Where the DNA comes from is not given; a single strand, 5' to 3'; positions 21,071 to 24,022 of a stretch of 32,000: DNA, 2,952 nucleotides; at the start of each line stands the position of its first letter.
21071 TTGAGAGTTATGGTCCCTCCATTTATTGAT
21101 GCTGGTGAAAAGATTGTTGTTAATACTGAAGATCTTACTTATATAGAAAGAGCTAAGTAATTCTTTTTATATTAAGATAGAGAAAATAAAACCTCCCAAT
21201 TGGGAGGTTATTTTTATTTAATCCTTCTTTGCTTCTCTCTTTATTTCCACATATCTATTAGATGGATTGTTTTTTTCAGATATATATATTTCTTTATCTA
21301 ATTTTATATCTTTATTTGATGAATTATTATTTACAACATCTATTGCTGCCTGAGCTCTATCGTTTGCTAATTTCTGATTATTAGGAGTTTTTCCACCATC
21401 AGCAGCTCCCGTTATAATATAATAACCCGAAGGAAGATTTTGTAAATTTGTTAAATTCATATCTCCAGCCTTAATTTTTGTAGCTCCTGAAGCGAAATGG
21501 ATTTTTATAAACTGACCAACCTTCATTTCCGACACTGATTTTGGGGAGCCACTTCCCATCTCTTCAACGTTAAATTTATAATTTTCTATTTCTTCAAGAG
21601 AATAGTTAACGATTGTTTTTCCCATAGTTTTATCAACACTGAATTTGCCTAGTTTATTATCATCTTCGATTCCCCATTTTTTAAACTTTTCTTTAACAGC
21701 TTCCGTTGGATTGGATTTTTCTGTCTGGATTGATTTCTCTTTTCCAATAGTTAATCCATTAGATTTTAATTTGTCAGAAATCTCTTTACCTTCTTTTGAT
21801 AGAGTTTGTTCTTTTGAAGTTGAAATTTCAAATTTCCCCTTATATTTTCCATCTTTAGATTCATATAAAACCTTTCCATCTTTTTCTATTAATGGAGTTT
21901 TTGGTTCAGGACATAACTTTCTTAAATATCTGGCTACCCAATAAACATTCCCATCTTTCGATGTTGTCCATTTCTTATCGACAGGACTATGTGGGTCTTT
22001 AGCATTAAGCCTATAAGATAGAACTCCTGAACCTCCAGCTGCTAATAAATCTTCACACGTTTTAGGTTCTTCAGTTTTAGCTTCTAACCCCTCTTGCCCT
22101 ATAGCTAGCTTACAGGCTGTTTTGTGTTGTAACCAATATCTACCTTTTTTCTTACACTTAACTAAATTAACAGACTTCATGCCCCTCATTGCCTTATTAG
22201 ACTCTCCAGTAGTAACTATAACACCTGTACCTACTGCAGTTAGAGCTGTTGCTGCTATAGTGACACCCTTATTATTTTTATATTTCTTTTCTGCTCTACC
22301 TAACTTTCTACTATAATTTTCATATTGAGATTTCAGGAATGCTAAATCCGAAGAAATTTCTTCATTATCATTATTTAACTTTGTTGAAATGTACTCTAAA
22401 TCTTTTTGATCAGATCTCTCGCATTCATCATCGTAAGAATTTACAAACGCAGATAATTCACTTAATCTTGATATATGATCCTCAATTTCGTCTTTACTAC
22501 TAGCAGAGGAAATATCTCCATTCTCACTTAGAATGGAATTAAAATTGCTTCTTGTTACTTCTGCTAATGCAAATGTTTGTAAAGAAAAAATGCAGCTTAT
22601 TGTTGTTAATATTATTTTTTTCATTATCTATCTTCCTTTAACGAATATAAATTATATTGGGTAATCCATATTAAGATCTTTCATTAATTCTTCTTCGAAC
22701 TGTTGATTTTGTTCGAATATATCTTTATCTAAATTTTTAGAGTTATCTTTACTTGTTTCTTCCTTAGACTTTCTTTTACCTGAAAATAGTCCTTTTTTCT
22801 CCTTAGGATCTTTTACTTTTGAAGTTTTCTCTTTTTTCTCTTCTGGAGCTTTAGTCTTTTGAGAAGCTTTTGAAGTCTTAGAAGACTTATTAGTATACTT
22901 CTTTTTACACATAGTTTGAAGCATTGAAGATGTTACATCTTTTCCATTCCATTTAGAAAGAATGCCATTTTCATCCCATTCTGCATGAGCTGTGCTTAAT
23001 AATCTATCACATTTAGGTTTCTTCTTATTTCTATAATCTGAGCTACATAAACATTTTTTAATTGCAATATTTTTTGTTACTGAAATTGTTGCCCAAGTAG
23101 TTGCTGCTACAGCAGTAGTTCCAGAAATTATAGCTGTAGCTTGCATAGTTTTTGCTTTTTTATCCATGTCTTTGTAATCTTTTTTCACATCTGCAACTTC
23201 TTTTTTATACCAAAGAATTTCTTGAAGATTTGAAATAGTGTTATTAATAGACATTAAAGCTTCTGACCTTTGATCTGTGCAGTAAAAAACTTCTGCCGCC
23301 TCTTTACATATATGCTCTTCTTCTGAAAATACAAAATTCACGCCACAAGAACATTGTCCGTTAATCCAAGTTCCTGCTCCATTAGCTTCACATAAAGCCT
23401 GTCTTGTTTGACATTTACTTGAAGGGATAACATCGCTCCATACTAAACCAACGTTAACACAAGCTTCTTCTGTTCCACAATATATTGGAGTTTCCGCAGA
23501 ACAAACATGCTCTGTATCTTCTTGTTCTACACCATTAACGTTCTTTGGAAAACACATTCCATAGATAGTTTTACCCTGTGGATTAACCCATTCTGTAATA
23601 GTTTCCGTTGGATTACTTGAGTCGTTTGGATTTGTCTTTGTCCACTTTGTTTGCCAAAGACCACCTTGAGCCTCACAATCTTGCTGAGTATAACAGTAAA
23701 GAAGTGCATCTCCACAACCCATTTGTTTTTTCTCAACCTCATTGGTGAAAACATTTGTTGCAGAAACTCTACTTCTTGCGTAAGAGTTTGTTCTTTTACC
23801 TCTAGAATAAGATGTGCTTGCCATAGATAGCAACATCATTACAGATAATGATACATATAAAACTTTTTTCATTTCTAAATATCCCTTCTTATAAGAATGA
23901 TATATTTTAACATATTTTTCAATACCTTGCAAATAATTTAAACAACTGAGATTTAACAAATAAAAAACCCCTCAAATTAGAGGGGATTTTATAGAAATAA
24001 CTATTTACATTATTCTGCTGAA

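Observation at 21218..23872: Tandem pair of exported paralogs sharing a module of coiled coil, basic linker and Ala/Thr/Gly-rich hydrophobic segment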

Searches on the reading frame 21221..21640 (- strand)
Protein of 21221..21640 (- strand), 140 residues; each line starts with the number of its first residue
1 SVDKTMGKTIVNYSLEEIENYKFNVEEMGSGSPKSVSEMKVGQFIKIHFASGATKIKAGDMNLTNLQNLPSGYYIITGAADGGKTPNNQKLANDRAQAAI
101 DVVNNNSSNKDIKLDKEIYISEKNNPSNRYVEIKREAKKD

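Call 35: search_solved_structures(query=window:21221-21640:-, max_evalue=10, show_alignments=3)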
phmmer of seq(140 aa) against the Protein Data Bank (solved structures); distinct sequences matched with E-value up to 10: 3.
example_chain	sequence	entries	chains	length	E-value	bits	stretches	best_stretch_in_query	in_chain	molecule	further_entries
8d40_A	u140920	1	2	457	0.014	18.8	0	14-40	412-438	Cadherin EGF LAG seven-pass G-type receptor 1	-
5a2a_A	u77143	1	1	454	0.098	16.1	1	52-102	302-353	APO FORM OF ANOXYBACILLUS ALPHA-AMYLASES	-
5a2b_A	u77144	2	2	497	0.1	16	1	52-102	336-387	ANOXYBACILLUS ALPHA-AMYLASE | ALPHA-AMYLASE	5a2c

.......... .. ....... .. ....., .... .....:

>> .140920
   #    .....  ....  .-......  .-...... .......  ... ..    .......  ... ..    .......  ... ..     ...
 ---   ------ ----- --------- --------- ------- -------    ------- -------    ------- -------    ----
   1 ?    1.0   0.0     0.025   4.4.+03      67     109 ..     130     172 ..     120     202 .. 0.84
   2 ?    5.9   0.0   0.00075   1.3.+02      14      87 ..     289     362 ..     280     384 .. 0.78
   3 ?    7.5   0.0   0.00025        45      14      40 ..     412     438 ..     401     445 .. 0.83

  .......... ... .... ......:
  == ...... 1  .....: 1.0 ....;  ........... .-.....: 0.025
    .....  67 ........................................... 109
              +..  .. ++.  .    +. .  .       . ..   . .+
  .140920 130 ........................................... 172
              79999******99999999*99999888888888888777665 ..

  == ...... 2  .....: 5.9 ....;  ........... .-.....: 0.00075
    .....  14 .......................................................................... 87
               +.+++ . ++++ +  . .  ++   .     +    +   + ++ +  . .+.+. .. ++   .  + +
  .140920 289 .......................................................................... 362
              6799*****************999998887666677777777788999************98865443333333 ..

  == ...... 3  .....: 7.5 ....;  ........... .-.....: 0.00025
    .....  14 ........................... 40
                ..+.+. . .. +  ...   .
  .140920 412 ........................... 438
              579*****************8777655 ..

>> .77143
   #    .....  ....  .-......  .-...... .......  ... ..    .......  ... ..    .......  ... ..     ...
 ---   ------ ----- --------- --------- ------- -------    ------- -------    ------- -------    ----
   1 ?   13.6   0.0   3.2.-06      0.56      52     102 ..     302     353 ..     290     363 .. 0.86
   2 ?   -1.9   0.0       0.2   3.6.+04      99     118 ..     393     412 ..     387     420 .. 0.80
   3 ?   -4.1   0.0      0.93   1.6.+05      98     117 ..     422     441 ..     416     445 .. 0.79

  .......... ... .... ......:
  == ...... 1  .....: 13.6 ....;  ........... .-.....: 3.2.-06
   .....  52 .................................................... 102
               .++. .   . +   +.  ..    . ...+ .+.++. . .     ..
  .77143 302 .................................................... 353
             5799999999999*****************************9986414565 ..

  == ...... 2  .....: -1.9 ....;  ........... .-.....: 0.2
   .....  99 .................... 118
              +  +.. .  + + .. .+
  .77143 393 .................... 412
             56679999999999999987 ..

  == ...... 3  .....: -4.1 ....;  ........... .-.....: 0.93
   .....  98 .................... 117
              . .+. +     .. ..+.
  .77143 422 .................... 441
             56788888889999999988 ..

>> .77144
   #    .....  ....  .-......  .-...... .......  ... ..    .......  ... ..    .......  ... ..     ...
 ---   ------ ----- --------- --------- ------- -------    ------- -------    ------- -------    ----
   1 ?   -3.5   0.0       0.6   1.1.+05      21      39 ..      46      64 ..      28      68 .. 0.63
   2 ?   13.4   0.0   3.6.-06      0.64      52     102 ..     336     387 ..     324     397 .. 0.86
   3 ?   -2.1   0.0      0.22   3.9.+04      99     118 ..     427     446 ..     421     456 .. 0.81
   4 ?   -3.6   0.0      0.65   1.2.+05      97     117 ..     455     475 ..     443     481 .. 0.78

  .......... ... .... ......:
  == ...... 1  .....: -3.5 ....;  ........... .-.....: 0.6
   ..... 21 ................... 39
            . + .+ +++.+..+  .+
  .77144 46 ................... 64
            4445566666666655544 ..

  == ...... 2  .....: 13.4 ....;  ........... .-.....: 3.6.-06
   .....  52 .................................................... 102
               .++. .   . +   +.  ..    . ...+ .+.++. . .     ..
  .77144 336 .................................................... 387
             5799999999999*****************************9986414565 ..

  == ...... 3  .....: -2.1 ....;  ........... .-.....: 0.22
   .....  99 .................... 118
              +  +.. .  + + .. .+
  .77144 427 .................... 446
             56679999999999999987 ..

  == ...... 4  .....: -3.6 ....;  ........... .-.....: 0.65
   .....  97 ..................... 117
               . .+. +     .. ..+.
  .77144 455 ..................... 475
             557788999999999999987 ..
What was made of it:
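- Closest known: OmpA-like peptidoglycan-binding domain proteins. Different: There is no PDB sequence hit (call 35).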

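Call 37: find_homologous_proteins(query=window:21221-21619:-, max_evalue=10)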
Query seq(133 aa): 9 candidates shared short words with the query, none scored E <= 10.

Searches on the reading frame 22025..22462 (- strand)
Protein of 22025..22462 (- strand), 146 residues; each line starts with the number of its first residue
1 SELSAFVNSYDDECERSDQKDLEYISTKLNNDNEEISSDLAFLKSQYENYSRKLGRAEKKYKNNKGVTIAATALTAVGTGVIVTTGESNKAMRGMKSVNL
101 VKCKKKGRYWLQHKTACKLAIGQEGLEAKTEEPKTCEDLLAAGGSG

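Call 33: search_protein_representatives(alignment_id=A3)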
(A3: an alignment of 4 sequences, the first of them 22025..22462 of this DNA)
Query: 4 sequences, 147 profile positions. Proteins with E-value up to 0.001 (for the whole library): 2; up to 1e-10: 2; up to 1e-30: 2. The best 2 are listed.
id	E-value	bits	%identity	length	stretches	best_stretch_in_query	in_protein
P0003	6.3e-61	221.0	-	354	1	2-146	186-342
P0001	1.3e-46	174.5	-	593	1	2-133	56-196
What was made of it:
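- Tried and rejected: An exhaustive hmmsearch of the four-sequence module profile against 1.84 billion representatives found only the two own clusters (call 33).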

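Call 43: find_related_loci(query=A3, collection=metagenome_contigs, flank=8000)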
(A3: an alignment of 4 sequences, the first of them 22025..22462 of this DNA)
Query A3 (146 aa) in metagenome_contigs; peptide patterns used: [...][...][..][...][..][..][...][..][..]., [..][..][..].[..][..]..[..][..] (x = any residue, [..] = any of these).
600 stretches matched a pattern, but none encodes a relative of the query by tblastn (E <= 1e-3).

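Call 54: find_related_loci(query=A3, collection=viral_contigs, flank=5000)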
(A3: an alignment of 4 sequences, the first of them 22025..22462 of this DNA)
Query A3 (146 aa) in viral_contigs; peptide patterns used: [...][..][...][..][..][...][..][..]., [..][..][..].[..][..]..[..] (x = any residue, [..] = any of these).
212 stretches matched a pattern, but none encodes a relative of the query by tblastn (E <= 1e-3).

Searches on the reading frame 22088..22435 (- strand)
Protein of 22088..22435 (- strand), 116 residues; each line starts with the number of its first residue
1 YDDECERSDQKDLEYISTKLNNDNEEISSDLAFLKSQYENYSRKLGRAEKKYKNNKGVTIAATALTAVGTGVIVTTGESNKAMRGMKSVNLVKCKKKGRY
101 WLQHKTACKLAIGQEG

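Call 38: search_protein_families(library=pfam, proteins=[window:22088-22435:-], max_evalue=10)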
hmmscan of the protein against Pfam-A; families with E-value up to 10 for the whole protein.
seq(116 aa): 1 family
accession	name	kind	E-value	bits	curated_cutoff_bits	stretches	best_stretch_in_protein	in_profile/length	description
PF05915.17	TMEM_230_134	-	0.17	12.4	26.8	1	40-76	31-67/119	Transmembrane proteins 230/134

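Call 53: search_protein_families(library=ncbifam, proteins=[window:22088-22435:-], max_evalue=10)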
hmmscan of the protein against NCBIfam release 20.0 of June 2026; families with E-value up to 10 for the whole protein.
seq(116 aa): 2 families
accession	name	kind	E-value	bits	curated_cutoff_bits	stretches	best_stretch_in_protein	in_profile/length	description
NF033634.1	SLATT_1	domain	0.009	16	41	1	34-74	6-46/132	SLATT domain-containing protein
TIGR03007.1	pepcterm_ChnLen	equivalog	0.016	13.5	278.85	1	15-57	147-189/498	XrtA system polysaccharide chain length determinant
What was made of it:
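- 22100..22435 (-): A copy of the shared module, residues 64-175: C68, amphipathic helix 73-115, KKYKNNK, apolar segment, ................. Sub-threshold SLATT hit (call 53).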

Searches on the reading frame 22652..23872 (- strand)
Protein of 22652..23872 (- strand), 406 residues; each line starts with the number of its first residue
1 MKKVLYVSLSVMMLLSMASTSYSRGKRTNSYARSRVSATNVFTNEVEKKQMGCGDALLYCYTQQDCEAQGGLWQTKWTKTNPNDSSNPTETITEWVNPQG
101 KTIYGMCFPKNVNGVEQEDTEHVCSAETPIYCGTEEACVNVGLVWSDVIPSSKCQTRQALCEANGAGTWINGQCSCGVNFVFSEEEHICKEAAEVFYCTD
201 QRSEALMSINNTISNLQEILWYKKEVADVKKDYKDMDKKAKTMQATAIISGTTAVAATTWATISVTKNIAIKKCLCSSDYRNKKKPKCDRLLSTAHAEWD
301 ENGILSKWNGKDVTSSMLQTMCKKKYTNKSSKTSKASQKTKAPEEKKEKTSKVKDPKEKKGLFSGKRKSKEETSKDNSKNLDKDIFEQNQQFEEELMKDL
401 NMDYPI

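Call 4: search_protein_families(library=pfam, proteins=[window:22652-23872:-], max_evalue=1)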
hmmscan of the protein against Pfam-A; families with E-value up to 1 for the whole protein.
window:22652-23872:- (406 aa): 1 family
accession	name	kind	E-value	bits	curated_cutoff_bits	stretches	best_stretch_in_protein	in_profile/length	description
PF05844.17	YopD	-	0.35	10.3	25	1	228-399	107-274/297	YopD protein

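Call 5: search_protein_families(library=ncbifam, proteins=[window:22652-23872:-], max_evalue=1)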
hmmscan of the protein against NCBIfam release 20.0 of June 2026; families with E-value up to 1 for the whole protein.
window:22652-23872:- (406 aa): 2 families
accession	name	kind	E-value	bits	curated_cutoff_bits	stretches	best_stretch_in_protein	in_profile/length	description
NF038055.1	T3SS_SctB_pilot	subfamily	0.00081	18.9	37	1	223-391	113-232/313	type III secretion system translocon subunit SctB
NF003560.1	PRK05244.1-1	equivalog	0.12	12.2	90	1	323-382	3-61/156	Der GTPase-activating protein YihI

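Call 9: find_homologous_proteins(query=window:22652-23872:-, max_evalue=0.01)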
Query window:22652-23872:- (406 aa): 2 proteins with E <= 0.01 among 1985 candidates.
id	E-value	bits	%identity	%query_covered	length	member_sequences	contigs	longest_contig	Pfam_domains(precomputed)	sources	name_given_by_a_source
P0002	1.2e-270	915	100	100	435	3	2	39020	-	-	-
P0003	1.7e-149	516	68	82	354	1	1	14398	-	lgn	-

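Call 12: find_encoding_contigs(protein=P0002, flank=10000)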
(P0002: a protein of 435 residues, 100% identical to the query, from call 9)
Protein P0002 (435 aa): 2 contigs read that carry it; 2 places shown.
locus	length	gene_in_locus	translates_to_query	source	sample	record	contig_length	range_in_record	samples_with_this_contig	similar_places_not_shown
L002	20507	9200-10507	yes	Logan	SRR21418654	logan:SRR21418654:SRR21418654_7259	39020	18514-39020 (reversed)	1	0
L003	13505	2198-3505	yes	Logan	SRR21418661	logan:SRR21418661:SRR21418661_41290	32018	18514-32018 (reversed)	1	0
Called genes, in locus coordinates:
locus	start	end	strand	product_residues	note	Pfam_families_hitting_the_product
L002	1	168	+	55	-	?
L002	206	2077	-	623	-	PF03743:TrbI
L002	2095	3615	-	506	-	PF03524:CagX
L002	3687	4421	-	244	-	PF04335:VirB8 (faint)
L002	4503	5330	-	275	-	-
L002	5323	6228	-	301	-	-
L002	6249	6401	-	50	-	-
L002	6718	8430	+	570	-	PF21710:Spt6_S1 (faint), PF23459:S1_RRP5 (faint), PF13509:S1_2 (faint), PF00575:S1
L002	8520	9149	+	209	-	PF01386:Ribosomal_L25p, PF14693:Ribosomal_TL5_C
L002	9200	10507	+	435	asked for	-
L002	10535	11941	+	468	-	-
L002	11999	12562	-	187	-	PF08207:EFP_N, PF01132:EFP, PF09285:Elong-fact-P_C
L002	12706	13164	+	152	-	-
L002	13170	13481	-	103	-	-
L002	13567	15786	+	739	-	PF17764:PriA_3primeBD, PF00270:DEAD, PF04851:ResIII, PF18319:Zn_ribbon_PriA (weak), PF00271:Helicase_C (weak), PF18074:PriA_C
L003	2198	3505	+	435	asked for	-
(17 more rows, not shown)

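Call 16: find_related_loci(query=A2, collection=genome_contigs, flank=10000)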
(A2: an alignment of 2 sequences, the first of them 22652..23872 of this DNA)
Query A2 (406 aa) in genome_contigs; peptide patterns used: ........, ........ (x = any residue, [..] = any of these).
79 stretches matched a pattern, but none encodes a relative of the query by tblastn (E <= 1e-3).

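Call 32: predict_structure(alignment_id=A2)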
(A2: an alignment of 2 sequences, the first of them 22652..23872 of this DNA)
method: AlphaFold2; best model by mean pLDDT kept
length: 406 residues; sequences in the alignment: 2
mean_pLDDT: 41.8   pTM: 0.23
mean pLDDT of the five models: 41.8, 40.0, 37.8, 33.9, 30.8
residues with pLDDT >= 90: 0; 70-90: 23; 50-70: 52; < 50: 331
segments of 3 or more residues with pLDDT < 50: 1-94, 96-133, 193-230, 243-305, 307-309, 311-386, 388-390, 392-397, 399-406
pLDDT, mean of each block of 10 residues (from residue 1): 33 28 24 29 39 38 45 41 42 47 43 29 30 51 63 65 74 75 71 35 41 45 42 54 45 40 41 43 44 44 46 42 30 23 25 26 28 32 44 45 31
secondary structure, 60 per line:
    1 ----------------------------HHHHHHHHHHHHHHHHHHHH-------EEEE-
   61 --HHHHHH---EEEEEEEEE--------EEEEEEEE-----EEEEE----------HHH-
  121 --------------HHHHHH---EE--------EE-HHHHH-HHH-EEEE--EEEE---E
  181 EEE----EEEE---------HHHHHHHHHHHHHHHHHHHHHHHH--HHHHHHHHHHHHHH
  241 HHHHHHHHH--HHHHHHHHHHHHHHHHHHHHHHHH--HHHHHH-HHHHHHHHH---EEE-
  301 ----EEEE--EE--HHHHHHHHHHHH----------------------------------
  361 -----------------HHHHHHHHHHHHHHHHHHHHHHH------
elements in order: H29-48 E56-59 H63-68 E72-80 E89-96 E102-106 H135-140 H157-161 E167-170 E173-176 E180-183 E188-191 H201-224 H227-249 H252-275 H278-283 H285-293 E297-299 E305-308 H315-326 H378-400
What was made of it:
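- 23282..23722 (-): B Cys-rich N-terminal domain, residues 51-197, with 12 conserved Cys and repeated C-x5-6-C-x3-5-G-x-W motifs. It is the only part of the AF2 model with pLDDT 63-75, at residues 140-190 (call 32).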

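Call 42: search_protein_families(library=pfam, proteins=[P0003], max_evalue=0.1)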
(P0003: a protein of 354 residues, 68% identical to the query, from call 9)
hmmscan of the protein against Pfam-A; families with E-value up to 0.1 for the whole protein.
P0003 (354 aa): 0 families

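Call 44: find_related_loci(query=A2, collection=metagenome_contigs, flank=8000)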
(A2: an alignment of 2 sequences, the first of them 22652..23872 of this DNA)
Query A2 (406 aa) in metagenome_contigs; peptide patterns used: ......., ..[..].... (x = any residue, [..] = any of these).
600 stretches matched a pattern, but none encodes a relative of the query by tblastn (E <= 1e-3).
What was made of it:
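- Tried and rejected: Scans of GTDB genomes, JGI metagenomes (twice) and IMG/VR found no relatives (calls 16, 43, 44, 54).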

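Call 50: fold_search(model_id=the predicted structure, library=pdb)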
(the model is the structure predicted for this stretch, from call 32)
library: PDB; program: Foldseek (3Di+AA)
matches with E <= 10: 847; with E <= 0.001: 0
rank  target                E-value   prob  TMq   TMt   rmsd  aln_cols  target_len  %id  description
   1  3ey7_B                1.8e-02  0.96  0.11  0.28   4.3        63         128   17  Structure from the mobile metagenome of V. Cholerae. Integron cassette protein VCH_CASS1 (released 2009-01-13)
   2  3ey7_A                2.0e-02  0.94  0.11  0.27   4.6        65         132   17  Structure from the mobile metagenome of V. Cholerae. Integron cassette protein VCH_CASS1 (released 2009-01-13)
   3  3ey8_A                3.2e-02  0.90  0.11  0.28   4.7        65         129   15  Structure from the mobile metagenome of V. Pseudocholerae. VPC_CASS1 (released 2009-01-13)
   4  3ey8_B                3.9e-02  0.89  0.11  0.28   4.6        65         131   15  Structure from the mobile metagenome of V. Pseudocholerae. VPC_CASS1 (released 2009-01-13)
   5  3hnq_A                7.5e-02  0.84  0.11  0.28   4.4        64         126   12  Crystal Structure of Virulence protein STM3117 from Salmonella typhimurium. Northeast Structural Genomics Consortium t (released 2009-06-30)
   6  1ss4_B                8.4e-02  0.96  0.12  0.29   4.6        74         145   12  Crystal Structure of the Glyoxalase Family Protein APC24694 from Bacillus cereus (released 2004-08-03)
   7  4hc5_C                1.0e-01  0.75  0.10  0.28   4.9        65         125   14  Crystal structure of member of Glyoxalase/bleomycin resistance protein/dioxygenase superfamily from Sphaerobacter ther (released 2012-11-28)
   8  5umq_A                1.1e-01  0.77  0.10  0.27   3.8        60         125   12  Crystal structure of TnmS1, an antibiotic binding protein from Streptomyces sp. CB03234 (released 2018-07-04)
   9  5xnx_A                1.4e-01  0.44  0.12  0.14   6.7        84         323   13  Crystallographic structure of the enzymatically active N-terminal domain of the Rel protein from Mycobacterium tubercu (released 2017-07-19)
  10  1f9z_A                1.4e-01  0.84  0.11  0.29   4.1        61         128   20  CRYSTAL STRUCTURE OF THE NI(II)-BOUND GLYOXALASE I FROM ESCHERICHIA COLI (released 2000-09-20)
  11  9csj_C                1.4e-01  0.77  0.10  0.14   3.9        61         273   11  Crystal structure of human glyoxalase domain-containing protein 4 (GLOD4) at 2.33 A resolution. (released 2025-08-13)
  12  3bqx                  1.4e-01  0.69  0.10  0.25   4.6        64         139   11  High resolution crystal structure of a glyoxalase-related enzyme from Fulvimarina pelagi (released 2008-01-08)
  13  4qb5_D                1.5e-01  0.75  0.11  0.28   4.9        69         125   16  Crystal structure of a glyoxalase/bleomycin resistance protein from Albidiferax ferrireducens T118 (released 2014-07-23)
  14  3huh_B                1.5e-01  0.66  0.11  0.29   4.6        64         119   12  The structure of biphenyl-2,3-diol 1,2-dioxygenase iii-related protein from salmonella typhimurium (released 2009-06-23)
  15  9u42                  1.6e-01  0.60  0.15  0.31  11.3       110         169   11  Crystal Structure of Homogentisate 1,2-Dioxygenase from Acinetobacter in Complex with Zn ion (released 2025-07-23)
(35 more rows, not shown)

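Call 55: search_protein_families(library=phrogs, proteins=[window:22652-23872:-], max_evalue=0.1)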
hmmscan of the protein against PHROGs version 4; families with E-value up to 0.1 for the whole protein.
window:22652-23872:- (406 aa): 1 family
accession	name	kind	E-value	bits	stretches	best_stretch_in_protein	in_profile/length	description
phrog_13912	-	tail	0.014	16.2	1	203-273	36-96/196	minor tail protein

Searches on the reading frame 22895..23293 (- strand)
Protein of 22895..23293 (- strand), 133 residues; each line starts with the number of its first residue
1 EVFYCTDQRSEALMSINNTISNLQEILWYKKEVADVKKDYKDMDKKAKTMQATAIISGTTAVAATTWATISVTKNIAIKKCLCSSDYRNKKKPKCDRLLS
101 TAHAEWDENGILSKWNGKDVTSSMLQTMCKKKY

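Call 38: search_protein_families(library=pfam, proteins=[window:22895-23293:-], max_evalue=10)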
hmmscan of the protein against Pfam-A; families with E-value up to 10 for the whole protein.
seq(133 aa): 2 families
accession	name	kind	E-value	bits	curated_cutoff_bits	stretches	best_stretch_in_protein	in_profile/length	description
PF05844.17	YopD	-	0.0029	17.2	25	1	34-78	106-150/297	YopD protein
PF00464.25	SHMT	-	0.072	12.1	27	1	19-64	137-182/399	Serine hydroxymethyltransferase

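Call 53: search_protein_families(library=ncbifam, proteins=[window:22895-23293:-], max_evalue=10)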
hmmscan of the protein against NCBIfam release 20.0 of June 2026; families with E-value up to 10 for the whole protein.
seq(133 aa): 2 families
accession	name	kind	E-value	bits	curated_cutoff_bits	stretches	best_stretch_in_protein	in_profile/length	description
NF038055.1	T3SS_SctB_pilot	subfamily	0.0037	16.8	37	1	30-75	113-158/313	type III secretion system translocon subunit SctB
NF004384.0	PRK05748.1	equivalog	0.034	12.7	525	1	17-80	167-231/452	replicative DNA helicase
